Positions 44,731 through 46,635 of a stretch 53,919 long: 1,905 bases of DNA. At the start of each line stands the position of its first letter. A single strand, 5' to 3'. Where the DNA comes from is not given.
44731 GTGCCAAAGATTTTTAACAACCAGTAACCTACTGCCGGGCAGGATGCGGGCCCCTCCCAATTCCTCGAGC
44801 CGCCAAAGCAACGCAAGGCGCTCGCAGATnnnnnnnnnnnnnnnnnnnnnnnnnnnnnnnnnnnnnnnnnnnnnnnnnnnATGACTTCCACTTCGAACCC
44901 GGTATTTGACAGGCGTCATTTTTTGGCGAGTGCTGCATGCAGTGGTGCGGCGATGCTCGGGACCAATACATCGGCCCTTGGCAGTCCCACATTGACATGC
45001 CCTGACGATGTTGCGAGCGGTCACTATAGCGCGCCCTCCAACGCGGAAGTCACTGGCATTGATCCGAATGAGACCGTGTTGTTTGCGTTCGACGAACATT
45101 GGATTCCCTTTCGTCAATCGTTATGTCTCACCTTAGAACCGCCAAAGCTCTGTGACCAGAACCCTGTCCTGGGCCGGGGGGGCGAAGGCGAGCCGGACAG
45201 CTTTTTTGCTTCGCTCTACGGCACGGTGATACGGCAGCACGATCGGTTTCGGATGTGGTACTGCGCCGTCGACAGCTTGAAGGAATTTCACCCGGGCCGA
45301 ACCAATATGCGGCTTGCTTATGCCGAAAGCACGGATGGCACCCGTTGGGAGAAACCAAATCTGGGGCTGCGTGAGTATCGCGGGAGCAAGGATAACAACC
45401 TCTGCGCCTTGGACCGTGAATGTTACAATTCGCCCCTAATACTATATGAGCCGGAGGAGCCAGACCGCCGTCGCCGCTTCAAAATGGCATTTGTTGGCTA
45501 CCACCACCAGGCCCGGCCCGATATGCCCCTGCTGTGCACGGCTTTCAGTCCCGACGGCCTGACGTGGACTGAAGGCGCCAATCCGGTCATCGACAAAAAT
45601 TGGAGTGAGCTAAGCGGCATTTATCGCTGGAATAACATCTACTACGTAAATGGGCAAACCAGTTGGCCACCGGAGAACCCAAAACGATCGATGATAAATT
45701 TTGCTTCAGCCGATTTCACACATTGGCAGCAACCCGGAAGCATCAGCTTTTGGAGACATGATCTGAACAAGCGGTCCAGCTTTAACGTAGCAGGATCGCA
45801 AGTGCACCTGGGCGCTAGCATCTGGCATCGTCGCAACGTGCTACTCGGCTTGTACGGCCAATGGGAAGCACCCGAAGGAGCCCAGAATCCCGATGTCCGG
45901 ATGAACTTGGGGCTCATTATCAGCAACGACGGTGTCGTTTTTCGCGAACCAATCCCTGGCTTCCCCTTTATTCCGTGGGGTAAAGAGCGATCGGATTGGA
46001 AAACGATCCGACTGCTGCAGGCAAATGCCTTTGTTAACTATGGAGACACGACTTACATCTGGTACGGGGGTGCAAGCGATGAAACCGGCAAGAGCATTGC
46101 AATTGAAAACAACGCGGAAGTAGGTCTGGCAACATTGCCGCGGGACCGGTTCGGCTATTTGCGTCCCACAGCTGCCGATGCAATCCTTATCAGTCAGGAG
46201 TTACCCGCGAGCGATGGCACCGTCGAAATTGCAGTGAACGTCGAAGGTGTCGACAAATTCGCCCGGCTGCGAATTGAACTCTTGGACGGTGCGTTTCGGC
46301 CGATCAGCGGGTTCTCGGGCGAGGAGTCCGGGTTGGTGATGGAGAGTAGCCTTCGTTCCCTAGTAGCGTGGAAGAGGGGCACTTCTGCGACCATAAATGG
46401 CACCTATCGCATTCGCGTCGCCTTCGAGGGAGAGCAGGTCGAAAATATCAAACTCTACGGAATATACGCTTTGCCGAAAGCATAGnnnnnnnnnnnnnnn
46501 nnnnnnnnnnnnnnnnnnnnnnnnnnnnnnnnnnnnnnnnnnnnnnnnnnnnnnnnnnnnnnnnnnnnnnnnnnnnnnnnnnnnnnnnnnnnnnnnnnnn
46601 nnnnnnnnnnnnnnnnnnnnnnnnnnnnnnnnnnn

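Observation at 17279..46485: Five paralogues of one unassigned exported beta-propeller/beta-sandwich family in 30 kb, three heading catabolic blocks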

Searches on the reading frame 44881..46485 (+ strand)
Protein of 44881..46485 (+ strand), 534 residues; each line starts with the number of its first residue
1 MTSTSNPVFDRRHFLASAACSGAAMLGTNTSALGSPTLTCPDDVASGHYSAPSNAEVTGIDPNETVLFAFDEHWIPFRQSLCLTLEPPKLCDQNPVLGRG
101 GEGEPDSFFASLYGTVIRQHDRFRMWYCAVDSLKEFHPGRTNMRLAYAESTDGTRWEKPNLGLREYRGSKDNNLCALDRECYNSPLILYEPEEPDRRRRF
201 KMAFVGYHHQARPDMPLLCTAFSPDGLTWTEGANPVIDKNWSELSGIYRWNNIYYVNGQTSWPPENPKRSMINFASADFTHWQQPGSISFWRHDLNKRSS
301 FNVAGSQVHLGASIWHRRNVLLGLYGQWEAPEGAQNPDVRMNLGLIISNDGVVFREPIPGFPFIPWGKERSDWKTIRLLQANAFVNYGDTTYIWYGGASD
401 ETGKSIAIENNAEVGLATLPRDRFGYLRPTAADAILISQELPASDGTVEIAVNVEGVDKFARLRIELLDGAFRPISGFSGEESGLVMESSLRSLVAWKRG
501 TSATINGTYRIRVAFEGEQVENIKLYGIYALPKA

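Call 8: search_protein_families(library=pfam, proteins=[window:44881-46485:+], max_evalue=1)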
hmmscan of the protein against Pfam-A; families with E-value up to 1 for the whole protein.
window:44881-46485:+ (534 aa): 1 family
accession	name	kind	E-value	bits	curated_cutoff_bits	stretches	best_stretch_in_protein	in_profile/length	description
PF10518.14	TAT_signal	-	0.82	10.2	22.7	0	9-26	2-20/21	TAT (twin-arginine translocation) pathway signal sequence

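Call 9: search_protein_families(library=ncbifam, proteins=[window:44881-46485:+], max_evalue=1)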
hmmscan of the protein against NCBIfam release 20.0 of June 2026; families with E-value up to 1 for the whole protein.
window:44881-46485:+ (534 aa): 2 families
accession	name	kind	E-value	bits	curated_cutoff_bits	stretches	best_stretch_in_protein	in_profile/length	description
NF052550.1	BManbPhaseBMBP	equivalog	0.034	13.5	450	1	110-179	25-100/296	beta-1,2-mannobiose phosphorylase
TIGR01409.1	TAT_signal_seq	domain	0.19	12.1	16.7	1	10-32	2-22/29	twin-arginine translocation signal domain-containing protein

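Call 44: find_homologous_proteins(query=window:44881-46485:+, max_evalue=0.00001)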
Query window:44881-46485:+ (534 aa): 356 proteins with E <= 0.00001 among 8000 candidates; the best 120 are listed.
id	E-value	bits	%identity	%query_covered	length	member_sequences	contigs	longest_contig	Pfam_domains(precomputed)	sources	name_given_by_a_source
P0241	0.0e+0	1266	100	100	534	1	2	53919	-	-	-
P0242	2.9e-286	969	77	99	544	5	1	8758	-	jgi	jgi:hypothetical protein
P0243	3.3e-208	711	60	99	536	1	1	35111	-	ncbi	-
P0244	1.3e-207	709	60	97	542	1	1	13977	-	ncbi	-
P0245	3.2e-205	701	59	99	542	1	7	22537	-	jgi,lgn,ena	-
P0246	6.0e-195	667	59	91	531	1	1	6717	-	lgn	-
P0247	1.1e-194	666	60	90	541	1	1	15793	-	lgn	-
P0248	4.4e-191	655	57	98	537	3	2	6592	-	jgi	-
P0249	5.6e-186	638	58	92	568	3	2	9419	-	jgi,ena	-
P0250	4.9e-180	618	80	62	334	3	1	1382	-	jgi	jgi:hypothetical protein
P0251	2.9e-178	612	54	95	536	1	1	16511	-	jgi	jgi:hypothetical protein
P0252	1.2e-177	610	52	100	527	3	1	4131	-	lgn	-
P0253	1.1e-169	584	53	97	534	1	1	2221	-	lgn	-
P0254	3.5e-169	582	54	98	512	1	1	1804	-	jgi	-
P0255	2.2e-168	580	66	70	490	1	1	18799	-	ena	-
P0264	3.2e-92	328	42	87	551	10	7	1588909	-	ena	-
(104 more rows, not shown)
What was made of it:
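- Checked: It has its own large set of orthologues (call 44), so the split is 2+2+1.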

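Call 51: find_encoding_contigs(protein=P0243, flank=10000, max_places=2)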
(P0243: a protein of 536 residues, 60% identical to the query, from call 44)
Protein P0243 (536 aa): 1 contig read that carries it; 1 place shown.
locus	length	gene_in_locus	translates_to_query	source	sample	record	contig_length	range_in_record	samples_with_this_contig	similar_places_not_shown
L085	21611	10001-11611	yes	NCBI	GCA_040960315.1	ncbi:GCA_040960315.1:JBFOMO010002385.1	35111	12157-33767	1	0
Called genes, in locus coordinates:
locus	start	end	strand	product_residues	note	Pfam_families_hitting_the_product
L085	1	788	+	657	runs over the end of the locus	-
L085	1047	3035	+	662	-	-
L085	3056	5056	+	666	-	-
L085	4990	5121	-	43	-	-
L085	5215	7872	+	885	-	PF00047:ig (weak), PF07679:I-set (weak), PF13895:Ig_2 (weak), PF13927:Ig_3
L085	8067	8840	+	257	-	PF03328:HpcH_HpaI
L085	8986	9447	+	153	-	PF14588:YjgF_endoribonc, PF01042:Ribonuc_L-PSP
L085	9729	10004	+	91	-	-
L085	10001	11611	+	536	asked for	-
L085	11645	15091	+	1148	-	PF23500:DUF7133, PF00034:Cytochrom_C (faint), PF13442:Cytochrome_CBB3 (faint)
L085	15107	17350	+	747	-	PF05448:AXE1 (faint)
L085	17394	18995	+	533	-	-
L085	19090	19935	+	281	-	PF03328:HpcH_HpaI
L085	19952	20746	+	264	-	PF03328:HpcH_HpaI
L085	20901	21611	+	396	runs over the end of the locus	PF01979:Amidohydro_1, PF07969:Amidohydro_3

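Call 56: find_related_loci(query=A4, collection=metagenome_contigs, flank=10000)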
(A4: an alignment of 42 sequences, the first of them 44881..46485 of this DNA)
Query A4 (534 aa) in metagenome_contigs; peptide patterns used: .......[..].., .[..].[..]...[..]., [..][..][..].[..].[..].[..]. (x = any residue, [..] = any of these).
600 stretches matched a pattern (row limit reached: there are more); 345 encode a relative of the query (tblastn E <= 1e-3); the best 80 are kept; 80 distinct loci.
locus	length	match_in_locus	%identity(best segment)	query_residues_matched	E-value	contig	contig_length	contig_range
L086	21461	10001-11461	37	66-530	3e-84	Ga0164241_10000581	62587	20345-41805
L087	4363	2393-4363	36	66-530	1e-83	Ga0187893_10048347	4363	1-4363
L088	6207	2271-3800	36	46-530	7e-83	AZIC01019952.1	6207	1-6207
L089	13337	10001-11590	36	18-530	1e-82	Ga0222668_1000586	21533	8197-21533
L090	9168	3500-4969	37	64-523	4e-82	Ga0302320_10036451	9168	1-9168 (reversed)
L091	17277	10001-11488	39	62-529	4e-82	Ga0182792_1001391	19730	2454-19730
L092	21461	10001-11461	37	64-529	3e-81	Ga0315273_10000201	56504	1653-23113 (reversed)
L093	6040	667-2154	36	63-530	3e-81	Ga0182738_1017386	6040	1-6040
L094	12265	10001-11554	36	36-529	1e-80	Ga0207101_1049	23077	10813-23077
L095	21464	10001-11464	36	61-532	2e-78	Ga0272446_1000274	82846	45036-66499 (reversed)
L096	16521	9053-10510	36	65-529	6e-78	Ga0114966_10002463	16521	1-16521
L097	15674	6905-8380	34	65-529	4e-78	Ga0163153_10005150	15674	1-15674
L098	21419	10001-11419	36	64-530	1e-76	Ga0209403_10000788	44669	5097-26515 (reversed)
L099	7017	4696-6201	36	63-530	1e-74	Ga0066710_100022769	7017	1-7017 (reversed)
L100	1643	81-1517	34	59-531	1e-78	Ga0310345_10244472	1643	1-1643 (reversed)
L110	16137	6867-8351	32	57-529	7e-54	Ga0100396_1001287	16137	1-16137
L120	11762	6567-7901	28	70-534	3e-33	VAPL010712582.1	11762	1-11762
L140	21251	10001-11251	27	111-526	3e-27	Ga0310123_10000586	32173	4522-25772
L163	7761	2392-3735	25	88-532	2e-16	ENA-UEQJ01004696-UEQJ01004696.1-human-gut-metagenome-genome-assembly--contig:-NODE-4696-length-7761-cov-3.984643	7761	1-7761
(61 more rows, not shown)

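Call 67: search_protein_families(library=pfam, alignment_id=A5, max_evalue=0.00001)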
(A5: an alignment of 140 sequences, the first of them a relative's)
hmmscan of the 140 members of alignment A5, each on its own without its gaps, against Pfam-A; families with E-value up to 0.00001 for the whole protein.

A. member 1, L089:8331-9884:+ (518 aa): 0 families

B. families by the number of members that match (of 140 scanned): 124 families (the first 25 are shown)
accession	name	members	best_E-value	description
PF02826.25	2-Hacid_dh_C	5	2.6e-48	D-isomer specific 2-hydroxyacid dehydrogenase, NAD binding domain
PF00884.28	Sulfatase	5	6.9e-47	Sulfatase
PF16347.10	SGSH_C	4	7e-16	N-sulphoglucosamine sulphohydrolase, C-terminal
PF03737.21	RraA-like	3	3.8e-23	Aldolase/RraA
PF00326.27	Peptidase_S9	3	1.5e-14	Prolyl oligopeptidase family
PF01738.24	DLH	3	3.5e-10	Dienelactone hydrolase family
PF01408.29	GFO_IDH_MocA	3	6.2e-10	Oxidoreductase family, NAD-binding Rossmann fold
PF05448.18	AXE1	3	6.5e-07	Acetyl xylan esterase (AXE1)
PF07690.21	MFS_1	2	1e-55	Major Facilitator Superfamily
PF13561.12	adh_short_C2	2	6.5e-54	Enoyl-(Acyl carrier protein) reductase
PF13517.12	FG-GAP_3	2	1.1e-49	FG-GAP-like repeat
PF07980.17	SusD_RagB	2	8.4e-42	SusD family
PF00106.31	adh_short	2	2.9e-41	short chain dehydrogenase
PF03328.21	HpcH_HpaI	2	1.3e-31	HpcH/HpaI aldolase/citrate lyase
PF00534.26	Glycos_transf_1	2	2.2e-31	Glycosyl transferases group 1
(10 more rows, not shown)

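Call 70: search_solved_structures(query=A4, max_evalue=1, show_alignments=3)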
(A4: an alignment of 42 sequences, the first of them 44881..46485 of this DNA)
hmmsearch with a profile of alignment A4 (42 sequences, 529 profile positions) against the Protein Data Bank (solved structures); distinct sequences matched with E-value up to 1: 16.
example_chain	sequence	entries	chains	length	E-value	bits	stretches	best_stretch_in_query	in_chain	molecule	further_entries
7fip_A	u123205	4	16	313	3.3e-05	25.8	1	71-140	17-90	Beta-1,2-mannobiose phosphorylase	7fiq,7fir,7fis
5ta7_A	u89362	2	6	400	0.0015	20.3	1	77-140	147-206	Glycoside Hydrolase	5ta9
9fj8_A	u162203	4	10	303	0.0051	18.5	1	72-140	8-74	1,2-beta-oligomannan phosphorylase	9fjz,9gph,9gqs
6nu7_A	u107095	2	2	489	0.008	17.9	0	228-288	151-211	Sucrose-6-phosphate hydrolase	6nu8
3p2n_A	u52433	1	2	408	0.0086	17.8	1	73-140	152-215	3,6-anhydro-alpha-L-galactosidase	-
4u6d_A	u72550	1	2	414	0.019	16.7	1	97-139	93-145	Conserved hypothetical periplasmic protein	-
4onz_A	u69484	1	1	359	0.029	16.1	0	100-139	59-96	putative glycoside hydrolase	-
4ak7_A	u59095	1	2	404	0.085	14.5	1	76-155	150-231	ANHYDRO-ALPHA-L-GALACTOSIDASE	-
4ak5_A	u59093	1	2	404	0.085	14.5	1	76-155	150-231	ANHYDRO-ALPHA-L-GALACTOSIDASE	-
4ak6_A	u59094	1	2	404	0.11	14.2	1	76-155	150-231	ANHYDRO-ALPHA-L-GALACTOSIDASE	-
7bys_A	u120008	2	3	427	0.22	13.1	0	240-285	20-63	Galactan 1,3-beta-galactosidase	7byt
7byv_A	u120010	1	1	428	0.28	12.8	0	240-285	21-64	Galactan 1,3-beta-galactosidase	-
6n1a_A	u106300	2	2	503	0.42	12.2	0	73-138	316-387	Carbohydrate-binding protein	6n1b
7byx_A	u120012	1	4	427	0.47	12.1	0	240-285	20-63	Galactan 1,3-beta-galactosidase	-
5a7v_B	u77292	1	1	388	0.48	12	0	100-140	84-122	PUTATIVE GLYCOSIDASE PH117-RELATED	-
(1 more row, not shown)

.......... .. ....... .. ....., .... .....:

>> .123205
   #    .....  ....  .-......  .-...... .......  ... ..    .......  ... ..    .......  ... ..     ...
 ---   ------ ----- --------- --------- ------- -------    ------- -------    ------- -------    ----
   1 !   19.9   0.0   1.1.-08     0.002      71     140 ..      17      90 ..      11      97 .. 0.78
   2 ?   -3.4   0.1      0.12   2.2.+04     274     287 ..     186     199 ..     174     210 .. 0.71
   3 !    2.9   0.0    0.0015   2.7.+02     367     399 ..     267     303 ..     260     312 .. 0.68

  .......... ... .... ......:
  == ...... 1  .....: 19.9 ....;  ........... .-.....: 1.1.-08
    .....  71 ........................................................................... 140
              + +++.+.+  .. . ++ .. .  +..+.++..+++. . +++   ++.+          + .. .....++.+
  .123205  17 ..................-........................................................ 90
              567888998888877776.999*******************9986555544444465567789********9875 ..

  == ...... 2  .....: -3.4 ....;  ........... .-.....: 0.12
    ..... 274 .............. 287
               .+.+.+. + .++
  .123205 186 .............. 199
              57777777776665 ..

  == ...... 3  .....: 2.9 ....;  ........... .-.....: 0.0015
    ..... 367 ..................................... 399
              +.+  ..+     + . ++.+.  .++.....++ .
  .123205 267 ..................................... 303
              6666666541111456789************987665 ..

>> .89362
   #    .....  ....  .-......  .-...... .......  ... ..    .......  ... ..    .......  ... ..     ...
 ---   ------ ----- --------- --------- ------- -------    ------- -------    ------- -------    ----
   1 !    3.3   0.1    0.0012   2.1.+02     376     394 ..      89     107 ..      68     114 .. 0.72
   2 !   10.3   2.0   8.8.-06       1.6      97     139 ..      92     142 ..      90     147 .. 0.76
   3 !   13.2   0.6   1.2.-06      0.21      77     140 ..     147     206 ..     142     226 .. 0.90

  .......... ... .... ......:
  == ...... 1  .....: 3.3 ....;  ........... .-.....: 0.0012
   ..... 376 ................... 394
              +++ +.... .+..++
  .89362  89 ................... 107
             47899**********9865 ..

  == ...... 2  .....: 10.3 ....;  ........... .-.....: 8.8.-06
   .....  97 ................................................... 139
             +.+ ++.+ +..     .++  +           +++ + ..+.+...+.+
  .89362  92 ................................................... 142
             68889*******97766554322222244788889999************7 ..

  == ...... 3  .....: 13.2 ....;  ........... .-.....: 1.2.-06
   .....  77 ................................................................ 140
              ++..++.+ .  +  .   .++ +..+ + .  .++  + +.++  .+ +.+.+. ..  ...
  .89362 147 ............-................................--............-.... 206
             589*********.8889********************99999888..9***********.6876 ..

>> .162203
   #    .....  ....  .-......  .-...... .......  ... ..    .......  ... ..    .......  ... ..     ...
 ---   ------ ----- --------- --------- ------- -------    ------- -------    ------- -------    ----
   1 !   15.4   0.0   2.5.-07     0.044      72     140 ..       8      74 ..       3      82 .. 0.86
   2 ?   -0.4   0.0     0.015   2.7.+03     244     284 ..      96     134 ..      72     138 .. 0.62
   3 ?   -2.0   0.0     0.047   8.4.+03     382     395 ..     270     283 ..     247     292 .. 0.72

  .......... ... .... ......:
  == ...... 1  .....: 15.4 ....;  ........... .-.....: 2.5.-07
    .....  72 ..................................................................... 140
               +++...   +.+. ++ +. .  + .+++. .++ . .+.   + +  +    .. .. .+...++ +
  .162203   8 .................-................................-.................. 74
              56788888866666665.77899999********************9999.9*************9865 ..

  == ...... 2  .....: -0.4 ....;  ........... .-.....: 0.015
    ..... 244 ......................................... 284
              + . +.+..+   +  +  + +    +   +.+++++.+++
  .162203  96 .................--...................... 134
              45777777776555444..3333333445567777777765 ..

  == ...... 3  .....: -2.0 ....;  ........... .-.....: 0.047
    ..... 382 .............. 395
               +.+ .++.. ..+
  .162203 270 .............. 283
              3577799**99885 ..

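Call 77: predict_structure(alignment_id=A4)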
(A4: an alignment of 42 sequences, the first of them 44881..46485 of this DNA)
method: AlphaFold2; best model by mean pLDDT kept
length: 534 residues; sequences in the alignment: 42
mean_pLDDT: 87.2   pTM: 0.86
mean pLDDT of the five models: 87.2, 87.0, 86.8, 86.5, 86.1
residues with pLDDT >= 90: 360; 70-90: 108; 50-70: 20; < 50: 46
segments of 3 or more residues with pLDDT < 50: 1-46
pLDDT, mean of each block of 10 residues (from residue 1): 38 42 38 38 52 91 96 98 98 95 94 90 95 83 94 97 96 94 88 95 90 87 97 87 92 94 78 96 94 78 78 94 92 71 96 96 92 83 88 91 72 95 98 98 92 98 98 97 98 97 95 98 98 90
secondary structure, 60 per line:
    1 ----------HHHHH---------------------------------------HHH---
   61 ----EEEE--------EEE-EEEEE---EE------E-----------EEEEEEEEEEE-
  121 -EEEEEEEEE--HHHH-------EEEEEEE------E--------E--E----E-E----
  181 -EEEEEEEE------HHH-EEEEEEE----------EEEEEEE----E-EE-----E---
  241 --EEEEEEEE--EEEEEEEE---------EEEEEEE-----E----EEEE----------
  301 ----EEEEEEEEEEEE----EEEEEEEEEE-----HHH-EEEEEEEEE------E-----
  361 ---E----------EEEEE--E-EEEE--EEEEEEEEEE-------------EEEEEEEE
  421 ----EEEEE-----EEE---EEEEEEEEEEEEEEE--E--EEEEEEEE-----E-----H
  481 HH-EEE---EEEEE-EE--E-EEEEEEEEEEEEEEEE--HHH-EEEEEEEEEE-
elements in order: H11-15 E65-68 E77-79 E81-85 E109-119 E122-130 H133-136 E144-150 E182-189 E200-206 E217-223 E243-250 E253-260 E270-276 E287-290 E305-316 E321-330 E340-348 E375-379 E384-387 E390-399 E413-420 E425-429 E435-437 E441-455 E461-468 E484-486 E490-494 E502-517 E524-533

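Call 79: fold_search(model_id=the predicted structure, library=pdb)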
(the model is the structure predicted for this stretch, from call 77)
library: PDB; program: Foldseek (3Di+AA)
matches with E <= 10: 1252; with E <= 0.001: 173
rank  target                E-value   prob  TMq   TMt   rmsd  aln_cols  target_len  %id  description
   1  8hcj_A                1.6e-12  1.00  0.35  0.42  19.1       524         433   10  Structure of GH43 family enzyme, Xylan 1, 4 Beta- xylosidase from pseudopedobacter saltans (released 2023-11-15)
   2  8hcj_C                2.3e-12  1.00  0.35  0.42  18.8       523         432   10  Structure of GH43 family enzyme, Xylan 1, 4 Beta- xylosidase from pseudopedobacter saltans (released 2023-11-15)
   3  3pig_A                4.2e-12  1.00  0.36  0.36  18.9       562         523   13  beta-fructofuranosidase from Bifidobacterium longum (released 2011-04-27)
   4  3pig_B                2.1e-11  1.00  0.35  0.36  18.3       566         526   12  beta-fructofuranosidase from Bifidobacterium longum (released 2011-04-27)
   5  3u75_A                3.5e-11  1.00  0.32  0.34  17.1       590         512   12  Structure of E230A-fructofuranosidase from Schwanniomyces occidentalis complexed with fructosylnystose (released 2012-04-25)
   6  6num                  4.1e-11  1.00  0.35  0.36  19.5       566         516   13  The structure of GH32 from Bifidobacteium adolescentis (released 2020-02-05)
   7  8aa2_E                7.8e-11  1.00  0.36  0.38  18.7       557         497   12  Inactive levan utilisation machinery (utilisome) in the presence of levan fructo-oligosaccharides DP 15-25 (released 2023-06-07)
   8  1uyp_A                9.7e-11  1.00  0.36  0.43  16.8       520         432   13  The three-dimensional structure of beta-fructosidase (invertase) from Thermotoga maritima (released 2004-03-22)
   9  3kf3_A                1.0e-10  1.00  0.33  0.34  17.9       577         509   10  Structure of fructofuranosidase from Schwanniomyces occidentalis complexed with fructose (released 2010-02-23)
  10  7bwc_A                1.4e-10  1.00  0.36  0.40  16.7       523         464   12  Bombyx mori GH32 beta-fructofuranosidase BmSUC1 mutant D63A in complex with sucrose (released 2020-11-04)
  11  5mt2                  1.7e-10  1.00  0.39  0.56   7.8       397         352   12  Glycoside hydrolase BT_0996 (released 2017-03-22)
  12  6r3r                  1.7e-10  1.00  0.38  0.41  16.8       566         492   11  First crystal structure of endo-levanase BT1760 from Bacteroides thetaiotaomicron (released 2019-06-19)
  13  3kf5_B                2.3e-10  1.00  0.33  0.35  18.0       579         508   12  Structure of invertase from Schwanniomyces occidentalis (released 2010-02-23)
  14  9no3_A                2.7e-10  1.00  0.28  0.31  17.2       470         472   14  The bifunctional arabinofuranosidase/xylosidase from metagenome of Pseudacanthotermes militaris. (released 2025-10-08)
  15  8hls_A                3.1e-10  1.00  0.28  0.26  16.7       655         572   12  Crystal structure of the sialidase Am1547 from A.muciniphila (released 2024-06-05)
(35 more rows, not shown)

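Call 81: find_encoding_contigs(protein=P0264, flank=10000, max_places=2)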
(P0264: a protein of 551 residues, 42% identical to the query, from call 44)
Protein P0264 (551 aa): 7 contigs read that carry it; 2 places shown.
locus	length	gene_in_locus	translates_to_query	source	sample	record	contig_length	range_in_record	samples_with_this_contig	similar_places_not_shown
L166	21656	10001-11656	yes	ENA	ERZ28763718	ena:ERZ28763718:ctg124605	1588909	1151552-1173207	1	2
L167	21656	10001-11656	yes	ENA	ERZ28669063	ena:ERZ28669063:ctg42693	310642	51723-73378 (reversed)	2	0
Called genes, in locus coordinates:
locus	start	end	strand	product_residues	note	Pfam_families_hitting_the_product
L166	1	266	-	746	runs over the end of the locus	PF04151:PPC (faint)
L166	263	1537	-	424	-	PF07394:DUF1501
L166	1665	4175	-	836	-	PF07583:PSCyt2, PF07587:PSD1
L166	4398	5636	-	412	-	PF06782:UPF0236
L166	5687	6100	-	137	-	PF20586:DUF6788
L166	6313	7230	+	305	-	PF03537:Glyco_hydro_114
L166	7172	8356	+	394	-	-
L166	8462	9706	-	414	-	PF13360:PQQ_2, PF01011:PQQ (faint), PF13570:Beta-prop_ACSF4 (weak), PF13360:PQQ_2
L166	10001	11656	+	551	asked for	-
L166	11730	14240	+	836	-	-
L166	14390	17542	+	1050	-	PF13620:CarboxypepD_reg, PF25183:OMP_b-brl_4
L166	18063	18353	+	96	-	-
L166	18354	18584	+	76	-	PF07927:HicA_toxin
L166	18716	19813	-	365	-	PF08450:SGL (faint), PF10282:Lactonase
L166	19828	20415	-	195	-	-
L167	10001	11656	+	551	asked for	-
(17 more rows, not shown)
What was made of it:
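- One B3-type gene lies next to GH114 and a TonB-type outer-membrane barrel (call 81). One B3-type gene lies next to GH114, a polygalactosaminidase family (call 81).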
